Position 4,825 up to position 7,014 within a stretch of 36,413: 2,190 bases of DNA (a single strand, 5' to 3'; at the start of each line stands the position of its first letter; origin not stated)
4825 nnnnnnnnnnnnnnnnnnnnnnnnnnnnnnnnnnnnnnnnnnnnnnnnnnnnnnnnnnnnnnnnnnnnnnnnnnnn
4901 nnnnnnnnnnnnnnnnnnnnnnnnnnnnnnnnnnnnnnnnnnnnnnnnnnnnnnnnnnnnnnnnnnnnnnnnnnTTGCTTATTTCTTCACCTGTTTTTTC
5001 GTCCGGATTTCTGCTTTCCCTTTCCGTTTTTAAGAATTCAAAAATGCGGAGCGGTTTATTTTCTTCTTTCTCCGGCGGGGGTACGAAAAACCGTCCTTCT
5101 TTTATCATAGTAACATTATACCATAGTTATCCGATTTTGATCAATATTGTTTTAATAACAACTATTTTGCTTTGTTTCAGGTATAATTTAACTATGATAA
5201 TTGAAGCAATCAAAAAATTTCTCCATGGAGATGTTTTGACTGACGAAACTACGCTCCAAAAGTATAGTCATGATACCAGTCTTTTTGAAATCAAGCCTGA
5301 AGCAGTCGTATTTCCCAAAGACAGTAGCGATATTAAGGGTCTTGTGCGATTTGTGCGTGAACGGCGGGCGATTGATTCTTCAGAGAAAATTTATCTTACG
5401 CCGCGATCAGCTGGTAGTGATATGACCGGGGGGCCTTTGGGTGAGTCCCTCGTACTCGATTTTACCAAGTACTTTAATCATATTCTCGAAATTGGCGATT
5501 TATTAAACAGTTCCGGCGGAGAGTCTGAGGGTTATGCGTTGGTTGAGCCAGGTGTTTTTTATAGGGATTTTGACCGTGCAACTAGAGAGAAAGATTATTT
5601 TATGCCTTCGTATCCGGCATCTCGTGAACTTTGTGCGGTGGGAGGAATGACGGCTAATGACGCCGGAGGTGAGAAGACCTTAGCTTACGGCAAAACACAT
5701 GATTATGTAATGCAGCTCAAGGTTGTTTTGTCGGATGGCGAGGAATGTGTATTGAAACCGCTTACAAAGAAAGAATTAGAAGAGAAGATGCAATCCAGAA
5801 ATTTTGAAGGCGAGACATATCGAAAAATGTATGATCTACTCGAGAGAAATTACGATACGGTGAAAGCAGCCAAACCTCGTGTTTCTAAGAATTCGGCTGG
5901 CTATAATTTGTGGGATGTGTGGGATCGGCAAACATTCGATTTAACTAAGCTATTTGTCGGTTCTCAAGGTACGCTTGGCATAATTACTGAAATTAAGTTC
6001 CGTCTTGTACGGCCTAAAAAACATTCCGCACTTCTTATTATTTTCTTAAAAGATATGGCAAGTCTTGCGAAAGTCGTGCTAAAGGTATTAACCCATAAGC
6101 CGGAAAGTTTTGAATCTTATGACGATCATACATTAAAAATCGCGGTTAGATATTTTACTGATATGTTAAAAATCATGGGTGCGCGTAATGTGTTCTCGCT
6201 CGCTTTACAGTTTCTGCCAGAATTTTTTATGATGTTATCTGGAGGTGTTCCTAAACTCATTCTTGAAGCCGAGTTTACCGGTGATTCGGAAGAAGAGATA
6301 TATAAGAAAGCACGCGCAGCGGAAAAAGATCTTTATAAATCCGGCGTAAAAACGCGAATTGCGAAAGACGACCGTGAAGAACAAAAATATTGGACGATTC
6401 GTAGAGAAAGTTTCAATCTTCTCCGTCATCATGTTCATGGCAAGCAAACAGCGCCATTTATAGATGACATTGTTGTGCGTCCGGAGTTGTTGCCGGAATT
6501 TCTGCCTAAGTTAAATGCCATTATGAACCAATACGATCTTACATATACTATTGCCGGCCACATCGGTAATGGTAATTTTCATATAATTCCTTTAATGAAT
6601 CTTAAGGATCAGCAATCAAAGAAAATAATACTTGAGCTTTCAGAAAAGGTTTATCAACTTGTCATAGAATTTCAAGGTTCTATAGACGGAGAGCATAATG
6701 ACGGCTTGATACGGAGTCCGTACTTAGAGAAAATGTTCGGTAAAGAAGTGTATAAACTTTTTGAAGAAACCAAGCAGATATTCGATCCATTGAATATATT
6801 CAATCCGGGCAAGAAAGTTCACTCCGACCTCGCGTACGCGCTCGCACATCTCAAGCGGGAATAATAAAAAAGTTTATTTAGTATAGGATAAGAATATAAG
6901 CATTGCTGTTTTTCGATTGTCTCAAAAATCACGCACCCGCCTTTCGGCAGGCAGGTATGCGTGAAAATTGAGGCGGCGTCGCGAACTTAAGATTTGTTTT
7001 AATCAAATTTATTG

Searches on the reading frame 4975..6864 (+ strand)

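Call 8: search_protein_families(library=pfam, proteins=[window:4975-6864:+], max_evalue=0.001)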
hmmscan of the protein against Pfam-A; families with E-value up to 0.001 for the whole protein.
window:4975-6864:+ (629 aa): 2 families
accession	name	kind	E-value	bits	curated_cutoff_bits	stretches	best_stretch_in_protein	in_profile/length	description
PF02913.24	FAD-oxidase_C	-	4.3e-44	151.5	21.2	1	349-613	3-247/248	FAD linked oxidases, C-terminal domain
PF01565.28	FAD_binding_4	-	1.2e-25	90.2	26.4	1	108-257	1-135/139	FAD binding domain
